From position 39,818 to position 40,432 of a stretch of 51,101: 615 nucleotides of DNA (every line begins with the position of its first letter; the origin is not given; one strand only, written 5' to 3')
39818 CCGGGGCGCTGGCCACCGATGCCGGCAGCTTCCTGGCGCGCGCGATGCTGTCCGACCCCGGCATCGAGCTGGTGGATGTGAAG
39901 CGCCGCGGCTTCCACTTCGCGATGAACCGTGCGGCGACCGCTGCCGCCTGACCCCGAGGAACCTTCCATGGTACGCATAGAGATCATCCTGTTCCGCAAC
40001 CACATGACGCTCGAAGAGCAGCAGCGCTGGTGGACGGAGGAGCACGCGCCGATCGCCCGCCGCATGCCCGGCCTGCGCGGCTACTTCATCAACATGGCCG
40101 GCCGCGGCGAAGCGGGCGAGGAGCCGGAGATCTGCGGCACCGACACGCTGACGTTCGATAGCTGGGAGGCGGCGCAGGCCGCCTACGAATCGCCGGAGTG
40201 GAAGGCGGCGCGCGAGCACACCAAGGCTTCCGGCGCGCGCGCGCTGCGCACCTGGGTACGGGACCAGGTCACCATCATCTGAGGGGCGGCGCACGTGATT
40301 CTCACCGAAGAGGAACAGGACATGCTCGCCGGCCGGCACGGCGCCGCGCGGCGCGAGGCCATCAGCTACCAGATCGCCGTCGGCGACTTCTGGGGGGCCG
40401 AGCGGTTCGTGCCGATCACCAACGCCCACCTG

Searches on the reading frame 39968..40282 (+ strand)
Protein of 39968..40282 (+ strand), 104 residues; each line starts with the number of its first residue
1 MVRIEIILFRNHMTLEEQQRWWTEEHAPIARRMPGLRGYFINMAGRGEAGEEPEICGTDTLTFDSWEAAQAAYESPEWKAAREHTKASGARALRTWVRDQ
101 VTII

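Call 4: search_protein_families(library=pfam, proteins=[window:39968-40282:+])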
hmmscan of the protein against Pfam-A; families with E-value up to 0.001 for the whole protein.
window:39968-40282:+ (104 aa): 2 families
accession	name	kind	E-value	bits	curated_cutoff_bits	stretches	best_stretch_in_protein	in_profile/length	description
PF07110.17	EthD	-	1.5e-10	42.5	22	1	12-81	3-84/96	EthD domain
PF07045.17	DUF1330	-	8.9e-05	23.2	23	1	39-91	33-86/94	Domain of unknown function (DUF1330)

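Call 6: search_protein_families(library=ncbifam, proteins=[window:39968-40282:+], max_evalue=0.00001)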
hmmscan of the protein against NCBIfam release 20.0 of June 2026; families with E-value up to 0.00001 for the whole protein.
window:39968-40282:+ (104 aa): 1 family
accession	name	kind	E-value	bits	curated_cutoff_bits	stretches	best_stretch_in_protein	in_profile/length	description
TIGR02118.1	TIGR02118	subfamily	1.1e-14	54.9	30.5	1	9-83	8-83/103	EthD family reductase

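Call 27: search_solved_structures(query=window:39968-40282:+, max_evalue=0.1)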
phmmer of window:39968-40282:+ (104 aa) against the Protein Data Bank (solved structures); distinct sequences matched with E-value up to 0.1: 2.
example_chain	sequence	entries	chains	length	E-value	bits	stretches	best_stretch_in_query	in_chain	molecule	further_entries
2ftr_A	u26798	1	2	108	0.0081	19.5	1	21-91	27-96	BH0200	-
6z2i_A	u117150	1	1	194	0.027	17.8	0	68-89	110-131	de novo designed TIM barrel DeNovoTIM6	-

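Call 72: find_homologous_proteins(query=window:39968-40282:+, max_evalue=0.00001)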
Query window:39968-40282:+ (104 aa): 70 proteins with E <= 0.00001 among 71 candidates.
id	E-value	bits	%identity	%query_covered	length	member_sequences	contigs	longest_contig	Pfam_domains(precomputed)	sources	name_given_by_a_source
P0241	1.3e-61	223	94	100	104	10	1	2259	PF07110.18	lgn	-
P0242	9.9e-57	207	87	100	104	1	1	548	PF07110.18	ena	-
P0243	1.4e-56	207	88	100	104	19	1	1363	PF07110.18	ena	-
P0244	1.7e-55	203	84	100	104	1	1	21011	PF07110.18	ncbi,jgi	jgi:uncharacterized protein (TIGR02118 family)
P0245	2.6e-55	203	85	100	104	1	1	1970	PF07110.18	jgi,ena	-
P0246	1.9e-54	200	83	100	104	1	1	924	PF07110.18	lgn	-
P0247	4.5e-54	199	85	100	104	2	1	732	PF07110.18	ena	-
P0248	3.0e-53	196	82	100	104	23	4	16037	PF07110.18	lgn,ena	-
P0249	3.1e-53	196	83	100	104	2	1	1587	PF07110.18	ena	-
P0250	4.7e-53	196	83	100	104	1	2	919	PF07110.18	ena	-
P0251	7.7e-53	195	82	100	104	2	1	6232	PF07110.18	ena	-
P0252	1.3e-52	194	81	100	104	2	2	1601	PF07110.18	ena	-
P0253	2.3e-52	193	81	100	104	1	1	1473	PF07110.18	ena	-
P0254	2.4e-52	193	81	100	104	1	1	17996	PF07110.18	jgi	jgi:uncharacterized protein (TIGR02118 family)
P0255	3.3e-52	193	82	100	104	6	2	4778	PF07110.18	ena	-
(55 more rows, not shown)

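Call 79: predict_structure(alignment_id=A2)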
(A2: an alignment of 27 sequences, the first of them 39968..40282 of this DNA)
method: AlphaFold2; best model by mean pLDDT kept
length: 104 residues; sequences in the alignment: 27
mean_pLDDT: 96.0   pTM: 0.83
mean pLDDT of the five models: 96.0, 95.6, 94.7, 94.5, 92.5
residues with pLDDT >= 90: 103; 70-90: 1; 50-70: 0; < 50: 0
segments of 3 or more residues with pLDDT < 50: none
pLDDT, mean of each block of 10 residues (from residue 1): 96 97 97 97 95 96 97 97 96 93 95
secondary structure, 60 per line:
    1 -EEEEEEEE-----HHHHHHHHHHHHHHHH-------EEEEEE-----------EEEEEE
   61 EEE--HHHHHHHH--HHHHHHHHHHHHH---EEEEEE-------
elements in order: E2-9 H15-30 E38-43 E55-63 H66-73 H76-88 E92-97

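Call 81: fold_search(model_id=the predicted structure, library=pdb)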
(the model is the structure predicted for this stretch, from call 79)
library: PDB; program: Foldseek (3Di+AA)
matches with E <= 10: 1411; with E <= 0.001: 100
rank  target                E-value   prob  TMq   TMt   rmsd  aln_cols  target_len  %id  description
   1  2ftr_A                3.3e-07  1.00  0.73  0.74   2.8       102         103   22  Crystal structure of an ethyl tert-butyl ether d (ethd) family protein (bh0200) from bacillus halodurans c-125 at 1.40 (released 2006-02-07)
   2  2ftr_B                3.6e-07  1.00  0.71  0.73   2.7        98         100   22  Crystal structure of an ethyl tert-butyl ether d (ethd) family protein (bh0200) from bacillus halodurans c-125 at 1.40 (released 2006-02-07)
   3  3hfk_A                2.7e-06  1.00  0.74  0.68   4.6       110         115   25  Crystal structure of 4-methylmuconolactone methylisomerase (H52A) in complex with 4-methylmuconolactone (released 2009-09-29)
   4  3hf5_C                2.8e-06  1.00  0.75  0.72   4.2       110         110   23  Crystal structure of 4-methylmuconolactone methylisomerase in complex with 3-methylmuconolactone (released 2009-09-29)
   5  3hds_C                3.5e-06  1.00  0.75  0.72   3.2       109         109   22  Crystal structure of 4-methylmuconolactone methylisomerase in complex with MES (released 2009-09-29)
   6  3hds_B                3.5e-06  1.00  0.73  0.67   4.6       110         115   25  Crystal structure of 4-methylmuconolactone methylisomerase in complex with MES (released 2009-09-29)
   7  3hfk_C                4.5e-06  1.00  0.72  0.69   4.7       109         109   25  Crystal structure of 4-methylmuconolactone methylisomerase (H52A) in complex with 4-methylmuconolactone (released 2009-09-29)
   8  3hds_A                4.8e-06  1.00  0.75  0.68   3.3       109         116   24  Crystal structure of 4-methylmuconolactone methylisomerase in complex with MES (released 2009-09-29)
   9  2ifx_B                4.8e-06  1.00  0.66  0.70   3.2        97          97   23  Crystal structure of a putative 4-methylmuconolactone methylisomerase (YP_295714.1) from Ralstonia eutropha JMP134 at  (released 2006-10-10)
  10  3hfk_B                5.1e-06  1.00  0.74  0.67   4.5       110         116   25  Crystal structure of 4-methylmuconolactone methylisomerase (H52A) in complex with 4-methylmuconolactone (released 2009-09-29)
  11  3hfk_D                6.2e-06  1.00  0.72  0.70   4.6       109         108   25  Crystal structure of 4-methylmuconolactone methylisomerase (H52A) in complex with 4-methylmuconolactone (released 2009-09-29)
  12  5b0f_A                2.1e-05  1.00  0.72  0.74   3.3       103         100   16  Polyketide cyclase OAC from Cannabis sativa, Y72F mutant (released 2016-01-27)
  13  1r6y                  2.4e-05  1.00  0.61  0.62   4.2       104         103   17  Crystal structure of YgiN from Escherichia coli (released 2004-11-02)
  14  5b0d_A                3.4e-05  1.00  0.71  0.73   3.3       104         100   16  Polyketide cyclase OAC from Cannabis sativa, Y27W mutant (released 2016-01-27)
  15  5b08_A                3.8e-05  1.00  0.74  0.77   2.8       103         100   16  Polyketide cyclase OAC from Cannabis sativa (released 2016-01-27)
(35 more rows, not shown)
